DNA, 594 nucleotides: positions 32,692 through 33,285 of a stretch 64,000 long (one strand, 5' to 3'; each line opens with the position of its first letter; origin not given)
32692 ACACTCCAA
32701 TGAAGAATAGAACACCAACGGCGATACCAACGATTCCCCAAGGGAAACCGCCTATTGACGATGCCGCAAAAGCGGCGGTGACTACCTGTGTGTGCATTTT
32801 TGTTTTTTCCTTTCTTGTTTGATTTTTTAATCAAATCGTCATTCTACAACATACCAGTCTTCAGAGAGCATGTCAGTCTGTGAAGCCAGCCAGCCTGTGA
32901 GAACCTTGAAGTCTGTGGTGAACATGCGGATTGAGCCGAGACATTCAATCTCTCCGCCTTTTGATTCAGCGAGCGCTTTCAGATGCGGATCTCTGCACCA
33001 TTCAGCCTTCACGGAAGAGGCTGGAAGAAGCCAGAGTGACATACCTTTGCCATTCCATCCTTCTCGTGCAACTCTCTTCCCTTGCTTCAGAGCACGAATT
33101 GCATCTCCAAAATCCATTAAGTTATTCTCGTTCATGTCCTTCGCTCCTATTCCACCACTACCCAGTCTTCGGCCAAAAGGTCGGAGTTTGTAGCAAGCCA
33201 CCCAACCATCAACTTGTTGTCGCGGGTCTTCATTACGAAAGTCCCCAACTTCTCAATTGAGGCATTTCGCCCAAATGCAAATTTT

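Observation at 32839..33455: Tandem DUF2829 paralogs, the family that includes the Thoeris sponge Tad2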

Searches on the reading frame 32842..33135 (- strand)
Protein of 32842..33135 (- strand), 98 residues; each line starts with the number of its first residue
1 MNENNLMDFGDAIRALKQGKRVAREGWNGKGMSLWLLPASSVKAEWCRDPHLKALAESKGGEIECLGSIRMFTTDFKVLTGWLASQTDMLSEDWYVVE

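Call 3: search_protein_families(library=pfam, proteins=[window:32842-33135:-], max_evalue=1)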
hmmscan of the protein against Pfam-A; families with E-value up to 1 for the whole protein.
window:32842-33135:- (98 aa): 1 family
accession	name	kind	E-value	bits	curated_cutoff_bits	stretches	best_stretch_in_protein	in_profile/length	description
PF11195.14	Tad2-like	-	7.7e-23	81.3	25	1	7-97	1-73/73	Thoeris anti-defense 2-like domain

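Call 4: search_protein_families(library=phrogs, proteins=[window:32842-33135:-], max_evalue=0.01)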
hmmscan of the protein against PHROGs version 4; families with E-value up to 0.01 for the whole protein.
window:32842-33135:- (98 aa): 4 families
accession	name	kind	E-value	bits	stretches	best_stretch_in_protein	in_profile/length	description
phrog_1048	-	unknown function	3.1e-27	96.9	1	2-98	105-195/211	-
phrog_872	-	unknown function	1e-24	88.4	1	5-98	87-172/172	-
phrog_30130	-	unknown function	3e-08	34.2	1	6-96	175-258/262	-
phrog_37292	-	unknown function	0.0056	17.5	0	8-43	20-51/182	-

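Call 6: search_solved_structures(query=window:32842-33135:-, max_evalue=1, show_alignments=3)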
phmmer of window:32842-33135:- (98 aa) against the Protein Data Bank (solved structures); distinct sequences matched with E-value up to 1: 7.
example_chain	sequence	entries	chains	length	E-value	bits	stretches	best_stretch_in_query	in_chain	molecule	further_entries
8wjd_A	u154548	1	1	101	5e-19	71.5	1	5-98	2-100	SptTad2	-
8kbi_A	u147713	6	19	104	3.7e-16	62.3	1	7-98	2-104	Inhibitor of Type II CRISPR-Cas system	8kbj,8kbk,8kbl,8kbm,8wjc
9kzr_A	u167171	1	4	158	2.9e-15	59.4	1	8-98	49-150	AcrIIA7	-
9eib_A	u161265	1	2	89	5.6e-14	55.3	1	7-98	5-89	Prophage anti-Thoeris 2 (ModTad2)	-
8v3e_E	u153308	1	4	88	6.1e-14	55.2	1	7-98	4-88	Tad2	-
8sme_A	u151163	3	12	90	2.6e-12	49.9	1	6-97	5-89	Gp34.65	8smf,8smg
8wje_B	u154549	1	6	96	3.1e-12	49.7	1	6-97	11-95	Gp34.65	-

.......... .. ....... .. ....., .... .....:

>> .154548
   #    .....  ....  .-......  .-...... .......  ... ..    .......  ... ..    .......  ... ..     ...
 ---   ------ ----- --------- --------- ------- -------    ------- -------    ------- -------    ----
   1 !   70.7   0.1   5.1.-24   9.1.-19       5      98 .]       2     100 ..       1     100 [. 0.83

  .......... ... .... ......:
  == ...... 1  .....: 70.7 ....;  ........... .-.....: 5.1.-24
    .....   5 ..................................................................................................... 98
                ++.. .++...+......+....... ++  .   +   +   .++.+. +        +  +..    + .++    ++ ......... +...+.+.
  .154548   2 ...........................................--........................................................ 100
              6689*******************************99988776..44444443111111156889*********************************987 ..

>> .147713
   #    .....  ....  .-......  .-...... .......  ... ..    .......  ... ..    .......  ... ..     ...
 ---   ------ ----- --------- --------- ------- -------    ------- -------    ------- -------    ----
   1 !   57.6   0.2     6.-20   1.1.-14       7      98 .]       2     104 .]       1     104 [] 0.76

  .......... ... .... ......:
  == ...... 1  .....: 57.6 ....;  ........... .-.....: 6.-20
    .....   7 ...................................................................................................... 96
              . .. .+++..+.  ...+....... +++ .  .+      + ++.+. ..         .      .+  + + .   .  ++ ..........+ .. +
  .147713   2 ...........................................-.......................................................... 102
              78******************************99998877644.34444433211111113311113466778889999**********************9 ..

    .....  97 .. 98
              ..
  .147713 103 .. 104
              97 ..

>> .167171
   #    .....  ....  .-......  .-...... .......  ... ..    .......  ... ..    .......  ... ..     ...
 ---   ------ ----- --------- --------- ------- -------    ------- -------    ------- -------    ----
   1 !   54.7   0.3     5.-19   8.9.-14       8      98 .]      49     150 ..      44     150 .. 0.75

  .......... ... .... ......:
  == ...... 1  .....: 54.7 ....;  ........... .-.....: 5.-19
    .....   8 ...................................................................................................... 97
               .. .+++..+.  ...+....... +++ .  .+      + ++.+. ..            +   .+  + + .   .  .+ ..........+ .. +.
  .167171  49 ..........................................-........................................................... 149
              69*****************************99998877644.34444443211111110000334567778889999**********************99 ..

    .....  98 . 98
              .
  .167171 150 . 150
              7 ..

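Call 13: search_dna_similar(query=window:32842-33135:-, collection=phages, mode=protein, max_rows=40, max_evalue=0.001)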
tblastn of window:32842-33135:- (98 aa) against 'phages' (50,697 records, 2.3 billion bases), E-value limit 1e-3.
Records with a match: 328; places in all: 352; records where one place covers at least 80% of the query: 328.
Best place of each record, by identity: <60% 328.
By first word of the organism name: Vibrio 100; Escherichia 61; Klebsiella 33; Bacillus 28; Brevibacillus 13; Lactobacillus 12; Rhizobium 8; Caudoviricetes 5; Pseudomonas 5; Alteromonas 5; and 34 more.
By host as written in the record: - 46; Escherichia coli 31; Klebsiella pneumoniae 18; Vibrio parahaemolyticus 16; Brevibacillus laterosporus 13; Vibrio crassostreae 11; Vibrio alginolyticus 6; Alteromonas macleodii str. 'Balearic Sea AD45' 5; and 120 more.
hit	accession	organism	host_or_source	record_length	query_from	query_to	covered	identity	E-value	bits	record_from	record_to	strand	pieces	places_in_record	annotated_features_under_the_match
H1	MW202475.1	Caudoviricetes sp.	Manatee Spring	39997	7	97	93%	51.6%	6e-19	85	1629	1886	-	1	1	hypothetical protein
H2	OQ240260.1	Latilactobacillus phage TMW 1.2272 P1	Latilactobacillus curvatus TMW 1.2272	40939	2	97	98%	49.0%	1e-18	84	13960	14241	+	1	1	hypothetical protein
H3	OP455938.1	Latilactobacillus phage TMW 1.1397 P1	Latilactobacillus sakei TMW 1.1397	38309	7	98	94%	48.9%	1e-17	82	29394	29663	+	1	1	TMhelix containing protein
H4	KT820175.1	Ruegeria phage 45A6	Ruegeria mobilis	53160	7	98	94%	46.4%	8e-18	82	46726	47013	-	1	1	hypothetical protein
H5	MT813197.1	Escherichia phage vB_EcoP_Kapi1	Escherichia coli MP1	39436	7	97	93%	46.5%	5e-12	66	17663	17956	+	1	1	hypothetical protein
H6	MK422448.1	Klebsiella phage ST512-KPC3phi13.3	Klebsiella pneumoniae ST512-KPC3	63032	7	97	93%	46.5%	7e-12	65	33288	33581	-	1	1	hypothetical protein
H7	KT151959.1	Brevibacillus phage Sundance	Brevibacillus laterosporus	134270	1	97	99%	42.9%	2e-14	72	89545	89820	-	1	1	hypothetical protein | putative TonB box-like protein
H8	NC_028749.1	Brevibacillus phage Sundance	Brevibacillus laterosporus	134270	1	97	99%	42.9%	2e-14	72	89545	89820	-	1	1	hypothetical protein | putative TonB box-like protein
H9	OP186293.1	Rhodobacter phage RcXuper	Rhodobacter capsulatus YW1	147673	9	97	91%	46.7%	2e-10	61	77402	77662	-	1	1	hypothetical protein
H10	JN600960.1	Enterobacteria phage IME10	Escherichia coli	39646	7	97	93%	45.2%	3e-11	63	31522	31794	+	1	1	none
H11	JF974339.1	Enterobacteria phage IME10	Escherichia coli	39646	7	97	93%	45.2%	3e-11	63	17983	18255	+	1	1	none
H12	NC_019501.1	Enterobacteria phage IME10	Escherichia coli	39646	7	97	93%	45.2%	3e-11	63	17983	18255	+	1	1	none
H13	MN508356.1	Acinetobacter phage VB_ApiP_XC38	Acinetobacter pittii ABC38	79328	4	97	96%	43.6%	1e-11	64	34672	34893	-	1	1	hypothetical protein | ribonucleotide reductase of class Ia (Aerobic) beta subunit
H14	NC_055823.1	Acinetobacter phage VB_ApiP_XC38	Acinetobacter pittii ABC38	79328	4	97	96%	43.6%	1e-11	64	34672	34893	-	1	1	hypothetical protein | ribonucleotide reductase of class Ia (Aerobic) beta subunit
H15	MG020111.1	Lactobacillus phage Lb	Lactobacillus brevis ATCC 367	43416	3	98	98%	42.7%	3e-18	83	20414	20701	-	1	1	hypothetical protein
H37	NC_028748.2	Bacillus phage vB_BtS_BMBtp3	Bacillus thuringiensis serovar ...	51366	6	97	94%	44.2%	3e-15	75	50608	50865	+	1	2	DUF2829 domain-containing protein (x2)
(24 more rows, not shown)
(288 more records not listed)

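Call 18: find_homologous_proteins(query=window:32842-33135:-, max_evalue=0.00001)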
Query window:32842-33135:- (98 aa): 7983 proteins with E <= 0.00001 among 8000 candidates; the best 120 are listed.
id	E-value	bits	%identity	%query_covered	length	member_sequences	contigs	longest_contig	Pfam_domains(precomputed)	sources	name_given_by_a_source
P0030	5.6e-56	205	92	100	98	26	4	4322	PF11195.15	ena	-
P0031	8.1e-53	195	89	100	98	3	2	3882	PF11195.15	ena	-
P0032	1.1e-51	191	86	99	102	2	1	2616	PF11195.15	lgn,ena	-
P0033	1.6e-49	184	84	100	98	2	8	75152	PF11195.15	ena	-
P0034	3.0e-49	183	83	100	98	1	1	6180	PF11195.15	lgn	-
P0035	2.4e-48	180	83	100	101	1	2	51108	PF11195.15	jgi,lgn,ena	-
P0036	3.9e-48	179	82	100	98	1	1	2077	PF11195.15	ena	-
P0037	4.2e-48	179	82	100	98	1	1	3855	PF11195.15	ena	-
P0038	4.4e-47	176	79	97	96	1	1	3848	PF11195.15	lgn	-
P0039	1.7e-46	174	80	97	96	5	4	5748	PF11195.15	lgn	-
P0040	1.8e-46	174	80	100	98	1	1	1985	PF11195.15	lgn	-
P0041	9.6e-46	172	79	97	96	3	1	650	PF11195.15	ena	-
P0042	2.4e-45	171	79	94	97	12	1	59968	PF11195.15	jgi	jgi:hypothetical protein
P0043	2.5e-45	170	76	100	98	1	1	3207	PF11195.15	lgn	-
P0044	2.7e-45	170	81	95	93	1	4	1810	PF11195.15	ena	-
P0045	3.4e-45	170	78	100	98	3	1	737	PF11195.15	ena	-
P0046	3.9e-45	170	80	97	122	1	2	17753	PF11195.15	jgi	jgi:hypothetical protein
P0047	5.3e-45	169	78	97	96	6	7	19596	PF11195.15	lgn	-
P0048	7.1e-45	169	76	97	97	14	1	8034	PF11195.15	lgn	-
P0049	1.0e-44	169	84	93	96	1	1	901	PF11195.15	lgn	-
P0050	2.0e-44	168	77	100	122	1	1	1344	PF11195.15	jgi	jgi:hypothetical protein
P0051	2.7e-44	167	79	92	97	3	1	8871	PF11195.15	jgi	jgi:hypothetical protein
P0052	2.8e-44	167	76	95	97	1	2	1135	PF11195.15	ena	-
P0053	4.1e-44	167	79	97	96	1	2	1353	PF11195.15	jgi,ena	jgi:hypothetical protein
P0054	4.5e-44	166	76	96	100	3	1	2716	PF11195.15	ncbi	-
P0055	4.7e-44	166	76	98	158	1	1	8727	PF11195.15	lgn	-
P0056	5.5e-44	166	79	94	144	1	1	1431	PF11195.15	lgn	-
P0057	1.5e-43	165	79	94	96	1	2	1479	PF11195.15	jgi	jgi:hypothetical protein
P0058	2.2e-43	164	81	92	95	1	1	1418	PF11195.15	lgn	-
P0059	2.4e-43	164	80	92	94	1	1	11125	PF11195.15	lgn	-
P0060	2.6e-43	164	74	97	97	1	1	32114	PF11195.15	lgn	-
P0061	2.8e-43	164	75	97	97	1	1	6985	PF11195.15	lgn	-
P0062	3.3e-43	164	77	97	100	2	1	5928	PF11195.15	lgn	-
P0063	3.6e-43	164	79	94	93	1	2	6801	PF11195.15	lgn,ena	-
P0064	3.6e-43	164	74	96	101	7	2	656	PF11195.15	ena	-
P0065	4.7e-43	163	78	94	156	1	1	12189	PF11195.15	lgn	-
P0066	5.0e-43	163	74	92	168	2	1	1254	PF11195.15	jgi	jgi:hypothetical protein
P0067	5.5e-43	163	76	94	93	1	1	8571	PF11195.15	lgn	-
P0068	5.5e-43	163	72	100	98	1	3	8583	PF11195.15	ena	-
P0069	5.6e-43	163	78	95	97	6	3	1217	PF11195.15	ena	-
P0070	6.3e-43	163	73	98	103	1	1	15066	PF11195.15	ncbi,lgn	-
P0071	6.5e-43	163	78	94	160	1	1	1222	PF11195.15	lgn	-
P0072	6.6e-43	163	74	100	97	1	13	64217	PF11195.15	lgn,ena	-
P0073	6.8e-43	163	73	100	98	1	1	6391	PF11195.15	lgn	-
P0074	7.7e-43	162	76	98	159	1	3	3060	PF11195.15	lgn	-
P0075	7.9e-43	162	76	95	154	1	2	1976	PF11195.15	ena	-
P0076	9.1e-43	162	77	93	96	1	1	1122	PF11195.15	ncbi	-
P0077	9.3e-43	162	72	96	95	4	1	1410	PF11195.15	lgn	-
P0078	9.6e-43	162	76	94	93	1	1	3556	PF11195.15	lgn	-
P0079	9.6e-43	162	76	94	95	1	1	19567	PF11195.15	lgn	-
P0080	1.0e-42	162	75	95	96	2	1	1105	PF11195.15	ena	-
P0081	1.0e-42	162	78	94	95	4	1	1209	PF11195.15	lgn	-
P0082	1.2e-42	162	77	92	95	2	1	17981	PF11195.15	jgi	-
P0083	1.3e-42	162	76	94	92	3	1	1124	PF11195.15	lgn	-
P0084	1.4e-42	162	81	91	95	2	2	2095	PF11195.15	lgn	-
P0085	1.6e-42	161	76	100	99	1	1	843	PF11195.15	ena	-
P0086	1.8e-42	161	77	94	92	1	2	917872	PF11195.15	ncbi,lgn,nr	ncbi:MAG: DUF2829 domain-containing protein [Rhodobacteraceae bacterium]|nr:DUF2829 domain-containin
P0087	1.9e-42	161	76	97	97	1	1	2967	PF11195.15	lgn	-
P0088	2.0e-42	161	77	93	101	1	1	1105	PF11195.15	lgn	-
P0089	2.2e-42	161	81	93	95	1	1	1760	PF11195.15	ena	-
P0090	2.2e-42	161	77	97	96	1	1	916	PF11195.15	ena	-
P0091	2.2e-42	161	79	94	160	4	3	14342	PF11195.15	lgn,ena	-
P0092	2.2e-42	161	71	100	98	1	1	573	PF11195.15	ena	-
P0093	2.3e-42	161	72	100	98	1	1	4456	PF11195.15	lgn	-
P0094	2.3e-42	161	76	94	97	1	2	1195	PF11195.15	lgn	-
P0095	2.4e-42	161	77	94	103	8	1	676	PF11195.15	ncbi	-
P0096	2.5e-42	161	76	94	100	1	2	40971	PF11195.15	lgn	-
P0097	2.5e-42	161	79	92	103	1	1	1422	PF11195.15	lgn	-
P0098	2.8e-42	161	73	96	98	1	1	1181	PF11195.15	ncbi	-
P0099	3.1e-42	161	80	93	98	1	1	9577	PF11195.15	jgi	jgi:hypothetical protein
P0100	3.3e-42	160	70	100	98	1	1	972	PF11195.15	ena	-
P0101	3.6e-42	160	76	94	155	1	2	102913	PF11195.15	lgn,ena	-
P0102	3.7e-42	160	74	94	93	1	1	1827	PF11195.15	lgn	-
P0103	3.9e-42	160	75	97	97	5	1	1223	PF11195.15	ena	-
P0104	4.0e-42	160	76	94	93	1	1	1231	PF11195.15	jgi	jgi:hypothetical protein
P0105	4.1e-42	160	74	97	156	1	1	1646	PF11195.15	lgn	-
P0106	4.5e-42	160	74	100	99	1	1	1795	PF11195.15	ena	-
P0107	4.8e-42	160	77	93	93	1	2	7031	PF11195.15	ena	-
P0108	6.0e-42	160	79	93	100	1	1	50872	PF11195.15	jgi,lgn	jgi:hypothetical protein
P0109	6.4e-42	160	74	97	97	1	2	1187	PF11195.15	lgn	-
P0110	6.6e-42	159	78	93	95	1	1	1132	PF11195.15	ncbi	-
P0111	6.9e-42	159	74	97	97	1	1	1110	PF11195.15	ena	-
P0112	7.0e-42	159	73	98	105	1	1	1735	PF11195.15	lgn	-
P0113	7.3e-42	159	77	93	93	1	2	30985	PF11195.15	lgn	-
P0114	7.6e-42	159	77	94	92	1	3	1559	PF11195.15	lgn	-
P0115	7.9e-42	159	71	96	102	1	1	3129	PF11195.15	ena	-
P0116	8.0e-42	159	77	94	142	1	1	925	PF11195.15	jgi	jgi:hypothetical protein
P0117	8.5e-42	159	75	94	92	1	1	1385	PF11195.15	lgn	-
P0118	9.1e-42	159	73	99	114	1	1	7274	PF11195.15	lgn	-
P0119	9.1e-42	159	76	96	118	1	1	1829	PF11195.15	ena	-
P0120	9.2e-42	159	75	93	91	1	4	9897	PF11195.15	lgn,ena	-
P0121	9.3e-42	159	75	93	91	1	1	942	PF11195.15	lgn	-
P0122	9.7e-42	159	78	94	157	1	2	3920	PF11195.15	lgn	-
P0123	9.7e-42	159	80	93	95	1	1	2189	PF11195.15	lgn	-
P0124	1.0e-41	159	74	94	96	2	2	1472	PF11195.15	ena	-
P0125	1.1e-41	159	78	93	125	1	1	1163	PF11195.15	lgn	-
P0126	1.2e-41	159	72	96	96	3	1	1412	PF11195.15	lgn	-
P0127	1.2e-41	159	72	100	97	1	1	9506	PF11195.15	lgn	-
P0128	1.2e-41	159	70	99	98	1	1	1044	PF11195.15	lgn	-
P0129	1.3e-41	159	76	94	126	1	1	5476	PF11195.15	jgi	-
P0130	1.3e-41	159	75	94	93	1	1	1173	PF11195.15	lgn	-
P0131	1.3e-41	159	73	99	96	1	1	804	PF11195.15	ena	-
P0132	1.3e-41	159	74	94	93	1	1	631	PF11195.15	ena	-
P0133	1.3e-41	159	78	91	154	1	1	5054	PF11195.15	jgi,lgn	jgi:hypothetical protein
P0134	1.3e-41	158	77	94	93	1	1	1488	PF11195.15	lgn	-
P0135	1.4e-41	158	76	94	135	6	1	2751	PF11195.15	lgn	-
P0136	1.4e-41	158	76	94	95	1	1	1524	PF11195.15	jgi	jgi:hypothetical protein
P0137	1.4e-41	158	75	94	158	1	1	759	PF11195.15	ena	-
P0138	1.5e-41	158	70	99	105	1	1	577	PF11195.15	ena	-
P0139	1.6e-41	158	77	93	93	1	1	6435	PF11195.15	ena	-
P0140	1.7e-41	158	72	99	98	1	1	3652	PF11195.15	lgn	-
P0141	1.7e-41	158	75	93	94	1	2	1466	PF11195.15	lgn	-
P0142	1.8e-41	158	74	94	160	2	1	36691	PF11195.15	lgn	-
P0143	1.9e-41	158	76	95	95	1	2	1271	PF11195.15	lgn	-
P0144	1.9e-41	158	74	93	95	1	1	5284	PF11195.15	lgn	-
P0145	1.9e-41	158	79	93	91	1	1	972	PF11195.15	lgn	-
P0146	1.9e-41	158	76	93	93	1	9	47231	PF11195.15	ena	-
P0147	1.9e-41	158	77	93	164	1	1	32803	PF11195.15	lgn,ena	-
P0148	1.9e-41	158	73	97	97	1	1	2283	PF11195.15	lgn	-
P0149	2.0e-41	158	70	100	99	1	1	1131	PF11195.15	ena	-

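Call 22: find_encoding_contigs(protein=P0033, flank=6000, max_places=3)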
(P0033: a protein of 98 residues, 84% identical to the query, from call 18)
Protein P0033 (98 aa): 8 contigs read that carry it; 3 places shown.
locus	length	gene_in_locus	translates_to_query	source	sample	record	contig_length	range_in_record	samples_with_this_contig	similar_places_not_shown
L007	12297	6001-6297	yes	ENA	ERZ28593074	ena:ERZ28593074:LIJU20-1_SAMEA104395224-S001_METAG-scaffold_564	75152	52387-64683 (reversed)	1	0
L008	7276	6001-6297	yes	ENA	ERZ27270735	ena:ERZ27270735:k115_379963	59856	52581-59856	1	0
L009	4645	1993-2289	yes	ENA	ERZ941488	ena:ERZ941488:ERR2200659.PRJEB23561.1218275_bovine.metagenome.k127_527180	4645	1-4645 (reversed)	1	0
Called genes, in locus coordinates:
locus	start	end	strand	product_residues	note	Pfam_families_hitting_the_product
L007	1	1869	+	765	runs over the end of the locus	PF03477:ATP-cone, PF13597:NRDD, PF01228:Gly_radical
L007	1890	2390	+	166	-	PF13353:Fer4_12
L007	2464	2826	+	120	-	-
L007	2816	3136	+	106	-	-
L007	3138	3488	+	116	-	-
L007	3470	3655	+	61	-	-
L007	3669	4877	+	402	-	PF21189:PHA02142, PF09414:RNA_ligase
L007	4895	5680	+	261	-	-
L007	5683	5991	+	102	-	PF11195:Tad2-like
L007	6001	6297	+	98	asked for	PF11195:Tad2-like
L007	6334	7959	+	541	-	PF01145:Band_7, PF15975:Flot (weak)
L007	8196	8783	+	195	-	PF00929:RNase_T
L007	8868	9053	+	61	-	-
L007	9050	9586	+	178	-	-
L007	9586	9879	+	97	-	-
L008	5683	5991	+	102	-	PF11195:Tad2-like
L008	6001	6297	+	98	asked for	PF11195:Tad2-like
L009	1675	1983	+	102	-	PF11195:Tad2-like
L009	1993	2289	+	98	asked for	PF11195:Tad2-like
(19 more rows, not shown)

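Call 23: find_encoding_contigs(protein=P0035, flank=6000, max_places=3)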
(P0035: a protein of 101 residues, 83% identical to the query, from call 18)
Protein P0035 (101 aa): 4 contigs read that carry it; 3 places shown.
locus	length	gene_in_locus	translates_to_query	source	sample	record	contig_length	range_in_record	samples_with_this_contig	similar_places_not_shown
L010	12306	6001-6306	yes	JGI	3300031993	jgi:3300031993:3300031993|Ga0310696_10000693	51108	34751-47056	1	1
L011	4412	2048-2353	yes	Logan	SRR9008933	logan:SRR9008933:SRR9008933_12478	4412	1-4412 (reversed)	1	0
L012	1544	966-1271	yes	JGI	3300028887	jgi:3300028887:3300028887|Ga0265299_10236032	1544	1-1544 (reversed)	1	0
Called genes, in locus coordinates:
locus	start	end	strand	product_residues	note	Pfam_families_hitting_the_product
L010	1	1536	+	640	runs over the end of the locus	-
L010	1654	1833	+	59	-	-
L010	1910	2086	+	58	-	-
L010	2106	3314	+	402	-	-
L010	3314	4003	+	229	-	-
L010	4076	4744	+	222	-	PF13385:Laminin_G_3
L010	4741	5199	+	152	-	-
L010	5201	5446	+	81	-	-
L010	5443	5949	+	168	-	-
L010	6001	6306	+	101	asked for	PF11195:Tad2-like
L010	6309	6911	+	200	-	-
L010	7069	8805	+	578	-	-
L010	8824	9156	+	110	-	-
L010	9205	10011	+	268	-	-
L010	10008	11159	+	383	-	-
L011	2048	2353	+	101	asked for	PF11195:Tad2-like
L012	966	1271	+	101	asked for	PF11195:Tad2-like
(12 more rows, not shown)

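Call 38: get_annotated_region(hit=H37, flank=3000)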
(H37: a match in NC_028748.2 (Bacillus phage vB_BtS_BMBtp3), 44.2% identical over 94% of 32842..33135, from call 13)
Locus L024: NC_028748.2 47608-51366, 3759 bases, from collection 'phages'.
description: Bacillus phage vB_BtS_BMBtp3, complete genome.
organism: Bacillus phage vB_BtS_BMBtp3 (NCBI taxid 1445809)
taxonomy: Viruses; Duplodnaviria; Heunggongvirae; Uroviricota; Caudoviricetes; Waukeshavirus; Waukeshavirus BMBtp3
host: Bacillus thuringiensis serovar tenebrionis strain YBT-1765; source: -; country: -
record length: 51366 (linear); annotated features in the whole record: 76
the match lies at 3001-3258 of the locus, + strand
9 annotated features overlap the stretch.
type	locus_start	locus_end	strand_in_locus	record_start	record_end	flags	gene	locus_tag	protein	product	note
CDS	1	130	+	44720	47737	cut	-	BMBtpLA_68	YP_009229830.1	transposase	-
CDS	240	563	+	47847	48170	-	-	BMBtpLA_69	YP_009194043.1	transcriptional regulator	-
CDS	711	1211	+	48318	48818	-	-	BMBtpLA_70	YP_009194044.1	RNA polymerase sigma factor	-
CDS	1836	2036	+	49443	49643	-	-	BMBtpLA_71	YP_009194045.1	hypothetical protein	-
CDS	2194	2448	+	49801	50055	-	-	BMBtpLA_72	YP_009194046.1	hypothetical protein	-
CDS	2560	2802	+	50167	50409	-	-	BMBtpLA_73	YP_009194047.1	hypothetical protein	-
CDS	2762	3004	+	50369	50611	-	-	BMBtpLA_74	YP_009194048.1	DUF2829 domain-containing protein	-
CDS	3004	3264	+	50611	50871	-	-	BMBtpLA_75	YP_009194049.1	DUF2829 domain-containing protein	-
CDS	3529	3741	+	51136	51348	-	-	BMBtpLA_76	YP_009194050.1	hypothetical protein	-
